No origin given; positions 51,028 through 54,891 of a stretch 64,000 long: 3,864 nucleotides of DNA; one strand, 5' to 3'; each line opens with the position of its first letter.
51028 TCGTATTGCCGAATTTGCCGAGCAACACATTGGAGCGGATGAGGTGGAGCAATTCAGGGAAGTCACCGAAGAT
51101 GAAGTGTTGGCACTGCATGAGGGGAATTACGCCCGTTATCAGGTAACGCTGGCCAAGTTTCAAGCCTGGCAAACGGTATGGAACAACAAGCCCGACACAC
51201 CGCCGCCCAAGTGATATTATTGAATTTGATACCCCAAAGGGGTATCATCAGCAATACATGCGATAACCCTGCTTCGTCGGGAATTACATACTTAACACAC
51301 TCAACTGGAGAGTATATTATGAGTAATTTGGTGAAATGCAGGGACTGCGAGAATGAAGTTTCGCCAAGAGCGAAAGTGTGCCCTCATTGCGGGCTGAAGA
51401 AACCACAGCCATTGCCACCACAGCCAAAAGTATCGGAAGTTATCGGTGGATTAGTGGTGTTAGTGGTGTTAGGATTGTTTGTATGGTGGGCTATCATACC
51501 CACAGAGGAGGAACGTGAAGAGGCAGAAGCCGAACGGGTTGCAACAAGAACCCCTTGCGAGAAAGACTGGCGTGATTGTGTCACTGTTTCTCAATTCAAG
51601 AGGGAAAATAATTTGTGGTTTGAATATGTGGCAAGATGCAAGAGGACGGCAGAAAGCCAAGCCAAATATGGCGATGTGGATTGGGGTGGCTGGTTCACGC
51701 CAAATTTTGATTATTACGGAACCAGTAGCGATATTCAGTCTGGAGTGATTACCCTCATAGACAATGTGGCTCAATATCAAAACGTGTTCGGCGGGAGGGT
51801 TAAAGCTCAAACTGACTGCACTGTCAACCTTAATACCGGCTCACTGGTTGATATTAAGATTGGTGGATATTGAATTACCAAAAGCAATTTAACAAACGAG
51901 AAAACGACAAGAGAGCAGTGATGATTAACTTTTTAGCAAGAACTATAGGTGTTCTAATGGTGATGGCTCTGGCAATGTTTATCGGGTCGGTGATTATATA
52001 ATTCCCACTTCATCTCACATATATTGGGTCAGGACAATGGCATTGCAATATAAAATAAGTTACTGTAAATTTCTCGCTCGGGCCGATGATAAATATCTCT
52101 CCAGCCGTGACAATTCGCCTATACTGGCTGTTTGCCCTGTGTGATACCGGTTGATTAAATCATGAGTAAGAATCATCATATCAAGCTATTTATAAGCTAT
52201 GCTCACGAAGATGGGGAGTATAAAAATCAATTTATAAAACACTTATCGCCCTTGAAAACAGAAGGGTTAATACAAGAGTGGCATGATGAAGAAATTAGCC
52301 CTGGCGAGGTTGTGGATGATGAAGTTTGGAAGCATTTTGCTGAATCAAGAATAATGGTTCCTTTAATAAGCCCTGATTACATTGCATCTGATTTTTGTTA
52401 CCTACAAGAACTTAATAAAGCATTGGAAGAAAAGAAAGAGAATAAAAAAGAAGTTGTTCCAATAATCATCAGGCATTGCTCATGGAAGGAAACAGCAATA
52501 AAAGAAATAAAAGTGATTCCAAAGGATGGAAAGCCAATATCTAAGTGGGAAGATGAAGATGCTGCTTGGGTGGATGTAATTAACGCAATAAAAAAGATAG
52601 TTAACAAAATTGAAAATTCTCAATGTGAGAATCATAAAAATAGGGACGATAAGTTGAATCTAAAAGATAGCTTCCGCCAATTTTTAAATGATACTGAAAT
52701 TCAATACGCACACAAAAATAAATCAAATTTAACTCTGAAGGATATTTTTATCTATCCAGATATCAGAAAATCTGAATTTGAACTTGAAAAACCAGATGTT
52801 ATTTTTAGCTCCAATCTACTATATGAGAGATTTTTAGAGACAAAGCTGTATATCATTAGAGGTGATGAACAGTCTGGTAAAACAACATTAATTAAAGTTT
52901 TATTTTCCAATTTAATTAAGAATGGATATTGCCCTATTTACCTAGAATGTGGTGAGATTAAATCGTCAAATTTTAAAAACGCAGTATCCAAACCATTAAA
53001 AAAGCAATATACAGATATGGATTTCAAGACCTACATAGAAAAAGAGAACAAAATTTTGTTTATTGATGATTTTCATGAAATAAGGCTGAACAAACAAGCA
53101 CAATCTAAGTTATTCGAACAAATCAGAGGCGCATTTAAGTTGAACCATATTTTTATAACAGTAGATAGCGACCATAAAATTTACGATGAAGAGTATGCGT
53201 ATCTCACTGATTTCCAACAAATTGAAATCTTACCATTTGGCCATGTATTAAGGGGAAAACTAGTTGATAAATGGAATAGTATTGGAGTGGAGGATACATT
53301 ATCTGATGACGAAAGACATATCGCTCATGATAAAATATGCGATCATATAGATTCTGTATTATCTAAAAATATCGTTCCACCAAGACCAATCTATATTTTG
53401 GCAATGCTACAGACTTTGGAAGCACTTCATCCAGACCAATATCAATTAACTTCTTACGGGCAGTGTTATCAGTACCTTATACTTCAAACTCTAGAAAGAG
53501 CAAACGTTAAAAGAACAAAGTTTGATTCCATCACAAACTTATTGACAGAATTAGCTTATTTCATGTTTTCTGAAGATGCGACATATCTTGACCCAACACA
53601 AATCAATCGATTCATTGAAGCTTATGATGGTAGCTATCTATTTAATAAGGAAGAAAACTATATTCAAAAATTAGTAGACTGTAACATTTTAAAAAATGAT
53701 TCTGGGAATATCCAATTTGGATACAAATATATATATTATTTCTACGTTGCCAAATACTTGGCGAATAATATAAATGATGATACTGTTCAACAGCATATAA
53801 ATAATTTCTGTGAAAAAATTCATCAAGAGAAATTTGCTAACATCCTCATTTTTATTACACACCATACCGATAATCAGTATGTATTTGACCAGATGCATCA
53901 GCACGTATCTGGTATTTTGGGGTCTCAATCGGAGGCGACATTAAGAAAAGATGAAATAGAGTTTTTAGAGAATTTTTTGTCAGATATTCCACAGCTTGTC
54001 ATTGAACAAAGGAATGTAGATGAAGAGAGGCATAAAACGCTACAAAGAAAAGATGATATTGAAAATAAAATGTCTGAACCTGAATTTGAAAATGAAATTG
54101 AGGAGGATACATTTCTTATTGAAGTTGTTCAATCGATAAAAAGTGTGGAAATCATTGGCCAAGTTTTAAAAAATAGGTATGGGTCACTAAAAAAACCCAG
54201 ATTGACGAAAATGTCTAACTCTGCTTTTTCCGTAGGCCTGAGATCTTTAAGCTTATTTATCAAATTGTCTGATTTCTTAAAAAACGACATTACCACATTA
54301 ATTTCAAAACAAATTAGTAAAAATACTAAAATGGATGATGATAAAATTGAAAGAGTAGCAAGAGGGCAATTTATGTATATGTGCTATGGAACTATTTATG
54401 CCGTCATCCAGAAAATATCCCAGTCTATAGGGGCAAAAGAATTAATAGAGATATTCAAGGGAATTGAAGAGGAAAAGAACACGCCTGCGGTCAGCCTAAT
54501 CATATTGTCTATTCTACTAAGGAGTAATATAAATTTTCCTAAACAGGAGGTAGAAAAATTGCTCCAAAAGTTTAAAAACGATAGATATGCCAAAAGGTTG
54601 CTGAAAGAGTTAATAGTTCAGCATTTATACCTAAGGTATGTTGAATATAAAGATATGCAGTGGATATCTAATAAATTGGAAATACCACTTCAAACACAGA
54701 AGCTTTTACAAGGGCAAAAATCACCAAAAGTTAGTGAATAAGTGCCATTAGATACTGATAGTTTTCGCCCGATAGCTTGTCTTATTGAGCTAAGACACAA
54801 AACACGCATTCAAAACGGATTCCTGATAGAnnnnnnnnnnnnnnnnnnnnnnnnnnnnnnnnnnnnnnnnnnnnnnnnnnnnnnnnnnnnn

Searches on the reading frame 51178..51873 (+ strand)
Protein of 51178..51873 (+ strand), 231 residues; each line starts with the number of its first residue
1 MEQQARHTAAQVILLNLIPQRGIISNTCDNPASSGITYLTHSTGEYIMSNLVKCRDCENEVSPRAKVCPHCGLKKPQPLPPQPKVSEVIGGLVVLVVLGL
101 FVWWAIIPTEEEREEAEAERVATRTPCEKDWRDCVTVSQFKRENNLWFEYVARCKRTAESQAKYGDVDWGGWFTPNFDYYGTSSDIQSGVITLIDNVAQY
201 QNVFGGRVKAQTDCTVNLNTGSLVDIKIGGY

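Call 50: search_protein_families(library=pfam, proteins=[window:51178-51873:+], max_evalue=0.001)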
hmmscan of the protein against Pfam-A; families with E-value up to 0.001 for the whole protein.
window:51178-51873:+ (231 aa): 2 families
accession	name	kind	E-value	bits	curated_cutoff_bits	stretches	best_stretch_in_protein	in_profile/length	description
PF13248.11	Zn_ribbon_3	-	0.00081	19.2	27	1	52-74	3-25/26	zinc-ribbon domain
PF12773.13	DZR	-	0.0009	19.8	27.3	1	51-72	24-45/45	Double zinc ribbon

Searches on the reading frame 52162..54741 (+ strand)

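Call 50: search_protein_families(library=pfam, proteins=[window:52162-54741:+], max_evalue=0.001)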
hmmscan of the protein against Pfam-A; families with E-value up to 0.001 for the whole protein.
window:52162-54741:+ (859 aa): 7 families
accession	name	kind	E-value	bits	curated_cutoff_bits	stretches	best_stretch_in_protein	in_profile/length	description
PF13676.11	TIR_2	-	2.4e-13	51.1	28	1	10-118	2-105/122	TIR domain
PF01582.25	TIR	-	1e-10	42.1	21.3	1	20-164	13-173/179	TIR domain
PF13173.12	AAA_14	-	6.7e-06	26.6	27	1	227-319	2-86/129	AAA domain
PF24406.1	nSTAND_NTPase4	-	1.1e-05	25.8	27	1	476-529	3-58/58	Novel STAND NTPase 4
PF12775.13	AAA_7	-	2.1e-05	24.6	25.8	1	227-335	33-140/181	P-loop containing dynein motor region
PF00004.35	AAA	-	8.4e-05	23.5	21.2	1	234-334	5-107/131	ATPase family associated with various cellular activities (AAA)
PF05729.18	NACHT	-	0.00088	19.6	26.7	0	230-371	3-163/167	NACHT domain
